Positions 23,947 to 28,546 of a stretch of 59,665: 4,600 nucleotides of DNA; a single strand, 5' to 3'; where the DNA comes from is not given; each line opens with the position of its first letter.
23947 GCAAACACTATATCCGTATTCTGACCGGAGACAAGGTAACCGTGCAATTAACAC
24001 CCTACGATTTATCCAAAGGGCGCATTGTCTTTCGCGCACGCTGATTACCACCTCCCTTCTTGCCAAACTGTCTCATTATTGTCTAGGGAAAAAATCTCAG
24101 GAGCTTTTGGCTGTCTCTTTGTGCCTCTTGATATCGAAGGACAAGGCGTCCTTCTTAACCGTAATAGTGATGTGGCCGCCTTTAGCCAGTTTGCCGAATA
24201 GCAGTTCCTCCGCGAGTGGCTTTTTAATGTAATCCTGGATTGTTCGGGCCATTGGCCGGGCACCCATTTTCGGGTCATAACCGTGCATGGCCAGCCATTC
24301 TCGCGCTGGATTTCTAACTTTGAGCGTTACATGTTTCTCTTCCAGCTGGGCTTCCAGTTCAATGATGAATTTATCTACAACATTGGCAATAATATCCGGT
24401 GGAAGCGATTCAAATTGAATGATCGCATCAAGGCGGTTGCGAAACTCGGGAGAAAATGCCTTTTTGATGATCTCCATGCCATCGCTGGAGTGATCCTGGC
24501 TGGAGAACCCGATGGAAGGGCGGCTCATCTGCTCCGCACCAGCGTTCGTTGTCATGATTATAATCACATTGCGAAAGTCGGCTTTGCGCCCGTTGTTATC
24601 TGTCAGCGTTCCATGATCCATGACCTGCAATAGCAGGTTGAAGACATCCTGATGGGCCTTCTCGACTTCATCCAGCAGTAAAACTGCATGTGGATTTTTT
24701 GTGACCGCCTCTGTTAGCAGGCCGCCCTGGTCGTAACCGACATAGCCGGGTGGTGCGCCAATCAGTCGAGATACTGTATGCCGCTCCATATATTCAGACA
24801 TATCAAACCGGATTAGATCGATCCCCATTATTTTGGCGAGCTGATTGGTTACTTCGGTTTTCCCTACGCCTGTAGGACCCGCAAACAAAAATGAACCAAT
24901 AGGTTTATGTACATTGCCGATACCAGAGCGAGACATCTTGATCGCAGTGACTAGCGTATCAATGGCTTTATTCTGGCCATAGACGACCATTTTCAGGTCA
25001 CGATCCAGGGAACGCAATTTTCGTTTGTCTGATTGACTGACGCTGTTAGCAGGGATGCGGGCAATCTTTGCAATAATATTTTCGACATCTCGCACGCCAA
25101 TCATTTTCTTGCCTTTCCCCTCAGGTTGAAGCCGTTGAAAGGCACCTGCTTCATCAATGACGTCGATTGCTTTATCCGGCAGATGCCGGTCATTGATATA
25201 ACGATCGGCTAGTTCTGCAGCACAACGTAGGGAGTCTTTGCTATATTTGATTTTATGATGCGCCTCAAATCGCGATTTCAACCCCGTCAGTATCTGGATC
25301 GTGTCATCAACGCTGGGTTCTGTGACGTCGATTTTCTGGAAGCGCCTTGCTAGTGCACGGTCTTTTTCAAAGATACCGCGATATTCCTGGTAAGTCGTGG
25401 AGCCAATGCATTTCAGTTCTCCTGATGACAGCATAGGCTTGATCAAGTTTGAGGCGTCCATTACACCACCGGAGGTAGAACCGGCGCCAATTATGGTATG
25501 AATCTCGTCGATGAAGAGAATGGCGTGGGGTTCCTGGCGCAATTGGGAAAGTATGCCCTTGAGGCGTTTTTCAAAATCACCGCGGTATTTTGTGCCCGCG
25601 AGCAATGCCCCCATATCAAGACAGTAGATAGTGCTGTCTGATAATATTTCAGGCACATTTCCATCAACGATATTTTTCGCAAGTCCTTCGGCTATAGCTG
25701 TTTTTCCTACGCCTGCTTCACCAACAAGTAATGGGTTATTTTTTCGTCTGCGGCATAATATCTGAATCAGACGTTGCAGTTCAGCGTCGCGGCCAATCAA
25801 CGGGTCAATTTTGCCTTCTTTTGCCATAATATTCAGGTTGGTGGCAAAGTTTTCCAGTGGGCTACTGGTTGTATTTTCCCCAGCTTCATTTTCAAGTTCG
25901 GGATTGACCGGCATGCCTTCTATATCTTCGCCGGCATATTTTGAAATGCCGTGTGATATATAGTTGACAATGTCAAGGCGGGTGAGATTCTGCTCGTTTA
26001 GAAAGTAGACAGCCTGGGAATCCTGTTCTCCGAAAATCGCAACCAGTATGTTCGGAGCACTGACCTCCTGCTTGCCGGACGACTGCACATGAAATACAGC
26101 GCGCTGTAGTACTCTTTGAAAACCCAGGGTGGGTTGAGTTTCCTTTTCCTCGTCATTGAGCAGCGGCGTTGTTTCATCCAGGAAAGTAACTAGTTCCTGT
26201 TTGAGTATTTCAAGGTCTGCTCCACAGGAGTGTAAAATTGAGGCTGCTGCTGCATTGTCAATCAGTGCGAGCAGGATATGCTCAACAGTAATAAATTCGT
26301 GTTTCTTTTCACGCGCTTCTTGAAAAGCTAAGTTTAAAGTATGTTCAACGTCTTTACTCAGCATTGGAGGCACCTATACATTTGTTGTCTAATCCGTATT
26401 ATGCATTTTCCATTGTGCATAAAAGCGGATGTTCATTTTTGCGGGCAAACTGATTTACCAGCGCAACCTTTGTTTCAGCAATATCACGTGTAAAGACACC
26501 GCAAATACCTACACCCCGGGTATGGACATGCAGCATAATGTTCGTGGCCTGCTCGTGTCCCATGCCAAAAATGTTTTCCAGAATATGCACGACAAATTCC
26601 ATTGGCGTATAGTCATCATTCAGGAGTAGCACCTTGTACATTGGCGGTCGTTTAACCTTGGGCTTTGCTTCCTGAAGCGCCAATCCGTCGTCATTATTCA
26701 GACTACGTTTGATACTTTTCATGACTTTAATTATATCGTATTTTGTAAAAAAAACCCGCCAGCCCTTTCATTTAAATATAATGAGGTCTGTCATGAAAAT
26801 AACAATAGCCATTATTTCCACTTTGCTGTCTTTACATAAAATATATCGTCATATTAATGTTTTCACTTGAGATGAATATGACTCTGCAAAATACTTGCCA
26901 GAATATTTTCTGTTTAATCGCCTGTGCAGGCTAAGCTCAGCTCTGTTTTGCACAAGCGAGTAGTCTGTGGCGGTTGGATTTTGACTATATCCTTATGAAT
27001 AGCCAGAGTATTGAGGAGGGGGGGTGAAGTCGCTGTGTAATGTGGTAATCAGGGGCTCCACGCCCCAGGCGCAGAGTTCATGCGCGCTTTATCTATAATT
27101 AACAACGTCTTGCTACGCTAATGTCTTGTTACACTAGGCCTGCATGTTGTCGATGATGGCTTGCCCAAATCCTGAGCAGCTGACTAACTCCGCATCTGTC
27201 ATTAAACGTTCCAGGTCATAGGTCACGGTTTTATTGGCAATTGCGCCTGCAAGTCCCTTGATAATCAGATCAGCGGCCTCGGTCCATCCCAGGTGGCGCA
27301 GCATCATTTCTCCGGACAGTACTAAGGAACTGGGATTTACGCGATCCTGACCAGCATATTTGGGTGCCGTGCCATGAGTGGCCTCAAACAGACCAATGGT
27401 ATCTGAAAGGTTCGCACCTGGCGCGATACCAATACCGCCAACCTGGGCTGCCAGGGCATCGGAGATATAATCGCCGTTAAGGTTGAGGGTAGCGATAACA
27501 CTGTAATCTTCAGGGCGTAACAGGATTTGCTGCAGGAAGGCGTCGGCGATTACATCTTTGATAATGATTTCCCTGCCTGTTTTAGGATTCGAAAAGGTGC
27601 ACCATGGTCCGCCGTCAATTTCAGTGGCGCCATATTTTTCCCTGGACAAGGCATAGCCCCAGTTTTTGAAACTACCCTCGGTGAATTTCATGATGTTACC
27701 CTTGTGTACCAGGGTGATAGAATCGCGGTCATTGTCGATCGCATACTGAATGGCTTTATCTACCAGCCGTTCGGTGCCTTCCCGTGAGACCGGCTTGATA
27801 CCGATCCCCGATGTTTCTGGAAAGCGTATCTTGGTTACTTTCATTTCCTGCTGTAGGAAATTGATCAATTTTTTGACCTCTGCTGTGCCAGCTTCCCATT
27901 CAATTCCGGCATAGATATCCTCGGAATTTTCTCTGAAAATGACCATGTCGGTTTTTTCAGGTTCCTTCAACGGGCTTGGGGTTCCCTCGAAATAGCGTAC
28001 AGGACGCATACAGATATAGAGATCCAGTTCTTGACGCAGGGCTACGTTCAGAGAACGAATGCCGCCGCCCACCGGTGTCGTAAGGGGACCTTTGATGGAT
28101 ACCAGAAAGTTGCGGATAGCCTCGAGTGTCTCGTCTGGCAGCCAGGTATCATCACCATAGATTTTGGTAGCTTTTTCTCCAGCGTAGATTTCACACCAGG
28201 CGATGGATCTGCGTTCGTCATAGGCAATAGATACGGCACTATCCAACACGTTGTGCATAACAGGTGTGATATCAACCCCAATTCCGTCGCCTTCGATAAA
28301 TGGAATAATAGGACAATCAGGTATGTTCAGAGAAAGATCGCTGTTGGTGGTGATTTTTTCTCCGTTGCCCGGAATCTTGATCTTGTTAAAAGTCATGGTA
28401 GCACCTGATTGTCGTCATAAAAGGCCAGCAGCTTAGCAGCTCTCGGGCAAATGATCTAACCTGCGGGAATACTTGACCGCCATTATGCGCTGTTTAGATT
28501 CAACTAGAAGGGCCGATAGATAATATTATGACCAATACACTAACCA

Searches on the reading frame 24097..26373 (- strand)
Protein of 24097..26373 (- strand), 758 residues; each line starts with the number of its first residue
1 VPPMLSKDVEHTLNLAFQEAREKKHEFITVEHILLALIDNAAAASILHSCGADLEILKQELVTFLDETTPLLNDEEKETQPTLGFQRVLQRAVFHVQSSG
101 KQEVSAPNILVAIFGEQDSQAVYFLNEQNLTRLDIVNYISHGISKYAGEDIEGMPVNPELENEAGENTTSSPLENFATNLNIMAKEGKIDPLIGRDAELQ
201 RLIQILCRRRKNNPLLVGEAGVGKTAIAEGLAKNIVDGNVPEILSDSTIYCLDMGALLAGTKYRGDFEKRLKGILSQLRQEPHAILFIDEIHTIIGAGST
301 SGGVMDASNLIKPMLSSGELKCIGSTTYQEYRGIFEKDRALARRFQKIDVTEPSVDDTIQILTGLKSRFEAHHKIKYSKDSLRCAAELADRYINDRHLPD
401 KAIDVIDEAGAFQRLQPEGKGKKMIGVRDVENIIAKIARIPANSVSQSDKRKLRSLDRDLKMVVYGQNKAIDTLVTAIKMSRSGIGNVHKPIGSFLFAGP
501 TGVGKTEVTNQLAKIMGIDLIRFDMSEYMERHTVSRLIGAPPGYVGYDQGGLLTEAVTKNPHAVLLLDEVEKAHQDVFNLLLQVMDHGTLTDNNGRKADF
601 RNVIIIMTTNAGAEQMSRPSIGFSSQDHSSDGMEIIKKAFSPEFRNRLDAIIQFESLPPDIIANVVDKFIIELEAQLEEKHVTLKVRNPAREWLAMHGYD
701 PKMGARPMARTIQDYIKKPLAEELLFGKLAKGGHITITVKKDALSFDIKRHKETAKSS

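Call 69: search_protein_families(library=pfam, proteins=[window:24097-26373:-], max_evalue=0.00001)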
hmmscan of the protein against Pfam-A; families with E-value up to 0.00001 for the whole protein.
window:24097-26373:- (758 aa): 13 families
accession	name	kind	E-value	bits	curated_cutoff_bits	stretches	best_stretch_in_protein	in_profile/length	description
PF07724.20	AAA_2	-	2.9e-69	232.8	27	1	490-651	1-166/166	AAA domain (Cdc48 subfamily)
PF17871.7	AAA_lid_9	-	2e-27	95.6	22.8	1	354-456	1-100/104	AAA lid domain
PF00004.35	AAA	-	4.7e-27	95.4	21.2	2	215-347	2-125/131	ATPase family associated with various cellular activities (AAA)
PF10431.15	ClpB_D2-small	-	4.9e-25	87.8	21.9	1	659-737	3-81/81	C-terminal, D2-small domain, of ClpB protein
PF07728.20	AAA_5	-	2.2e-17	63.8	22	1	495-613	2-125/139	AAA domain (dynein-related subfamily)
PF02861.25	Clp_N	-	1.3e-15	57.8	20.7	1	16-65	1-52/53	Clp amino terminal domain, pathogenicity island component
PF13191.12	AAA_16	-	7.5e-14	53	32.6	1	191-238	1-51/167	AAA ATPase domain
PF13401.12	AAA_22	-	2.1e-10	41.5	27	0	494-586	7-109/130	AAA domain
PF00158.32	Sigma54_activat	-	5.5e-09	36.4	20.2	0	486-616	16-148/168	Sigma-54 interaction domain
PF05621.17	TniB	-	8.8e-08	32.2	22.4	0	198-350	22-184/189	Bacterial TniB protein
PF12775.13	AAA_7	-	2e-07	31.2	25.8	0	200-239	23-61/181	P-loop containing dynein motor region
PF05496.18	RuvB_N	-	3.2e-06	27.4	27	0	465-520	10-61/159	Holliday junction DNA helicase RuvB P-loop domain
PF01078.27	Mg_chelatase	-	8e-06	25.8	20.3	0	494-533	24-62/207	Magnesium chelatase, subunit ChlI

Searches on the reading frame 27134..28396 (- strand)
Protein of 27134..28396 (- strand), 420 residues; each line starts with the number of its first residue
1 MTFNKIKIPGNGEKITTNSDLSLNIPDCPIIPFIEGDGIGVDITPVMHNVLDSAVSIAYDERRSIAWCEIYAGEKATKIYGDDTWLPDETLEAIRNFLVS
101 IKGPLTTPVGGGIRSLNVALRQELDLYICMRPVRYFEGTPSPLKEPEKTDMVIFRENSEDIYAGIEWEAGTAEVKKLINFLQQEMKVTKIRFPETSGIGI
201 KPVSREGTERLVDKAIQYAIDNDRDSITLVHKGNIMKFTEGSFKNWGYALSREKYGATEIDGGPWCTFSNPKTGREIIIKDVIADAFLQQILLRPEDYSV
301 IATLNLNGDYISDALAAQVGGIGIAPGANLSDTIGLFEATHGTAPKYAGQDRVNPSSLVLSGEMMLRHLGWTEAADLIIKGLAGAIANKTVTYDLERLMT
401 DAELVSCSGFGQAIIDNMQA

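Call 69: search_protein_families(library=pfam, proteins=[window:27134-28396:-], max_evalue=0.00001)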
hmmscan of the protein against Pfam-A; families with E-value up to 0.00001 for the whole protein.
window:27134-28396:- (420 aa): 1 family
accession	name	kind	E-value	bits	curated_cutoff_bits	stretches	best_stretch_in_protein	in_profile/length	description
PF00180.25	Iso_dh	-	5.8e-85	286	27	1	31-414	2-348/348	Isocitrate/isopropylmalate dehydrogenase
